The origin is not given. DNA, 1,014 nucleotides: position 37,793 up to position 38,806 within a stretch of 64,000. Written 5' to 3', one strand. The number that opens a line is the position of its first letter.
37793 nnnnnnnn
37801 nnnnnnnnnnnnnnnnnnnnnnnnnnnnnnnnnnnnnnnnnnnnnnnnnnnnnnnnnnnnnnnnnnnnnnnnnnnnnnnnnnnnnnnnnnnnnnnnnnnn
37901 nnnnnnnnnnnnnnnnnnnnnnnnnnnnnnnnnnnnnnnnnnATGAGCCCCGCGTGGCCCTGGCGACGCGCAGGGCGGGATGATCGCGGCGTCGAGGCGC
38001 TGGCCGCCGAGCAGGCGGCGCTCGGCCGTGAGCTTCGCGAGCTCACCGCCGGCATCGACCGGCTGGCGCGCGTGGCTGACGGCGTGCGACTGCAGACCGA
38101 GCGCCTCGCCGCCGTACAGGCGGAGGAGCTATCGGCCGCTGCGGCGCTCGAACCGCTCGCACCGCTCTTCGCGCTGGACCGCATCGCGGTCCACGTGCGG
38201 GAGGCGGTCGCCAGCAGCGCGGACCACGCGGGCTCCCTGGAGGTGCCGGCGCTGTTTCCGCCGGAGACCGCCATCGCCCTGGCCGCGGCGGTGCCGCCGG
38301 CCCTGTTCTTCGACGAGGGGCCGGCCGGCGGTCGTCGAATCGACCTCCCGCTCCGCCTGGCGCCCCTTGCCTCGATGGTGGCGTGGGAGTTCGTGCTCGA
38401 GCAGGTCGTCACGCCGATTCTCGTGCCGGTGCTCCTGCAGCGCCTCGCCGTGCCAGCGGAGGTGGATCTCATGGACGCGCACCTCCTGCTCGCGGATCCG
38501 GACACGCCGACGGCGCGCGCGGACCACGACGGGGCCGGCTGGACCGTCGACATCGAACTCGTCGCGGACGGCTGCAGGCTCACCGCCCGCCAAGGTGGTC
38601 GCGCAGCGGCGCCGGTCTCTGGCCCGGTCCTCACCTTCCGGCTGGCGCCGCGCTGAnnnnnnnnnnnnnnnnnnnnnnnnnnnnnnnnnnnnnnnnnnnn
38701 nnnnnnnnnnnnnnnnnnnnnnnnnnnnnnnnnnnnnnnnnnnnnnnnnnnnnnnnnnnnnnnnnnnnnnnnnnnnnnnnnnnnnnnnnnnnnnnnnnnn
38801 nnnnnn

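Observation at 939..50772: Twelve genes carrying about 16 copies of an unassigned twin-Rossmann (GT-B-like) domain in one locus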

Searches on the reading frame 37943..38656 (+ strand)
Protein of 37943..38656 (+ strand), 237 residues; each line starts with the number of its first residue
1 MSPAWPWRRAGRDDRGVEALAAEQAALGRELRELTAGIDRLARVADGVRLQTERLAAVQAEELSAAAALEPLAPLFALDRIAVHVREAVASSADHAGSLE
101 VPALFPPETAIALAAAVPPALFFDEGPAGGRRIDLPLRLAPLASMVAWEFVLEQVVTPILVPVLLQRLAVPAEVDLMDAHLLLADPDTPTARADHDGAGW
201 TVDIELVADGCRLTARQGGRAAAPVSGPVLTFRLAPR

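Call 9: search_protein_families(library=pfam, proteins=[window:37943-38656:+], max_evalue=0.1)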
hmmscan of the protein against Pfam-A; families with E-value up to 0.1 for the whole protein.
window:37943-38656:+ (237 aa): 0 families

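Call 78: search_solved_structures(query=window:37943-38656:+, max_evalue=0.01)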
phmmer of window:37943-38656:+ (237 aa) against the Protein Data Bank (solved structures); distinct sequences matched with E-value up to 0.01: 0.
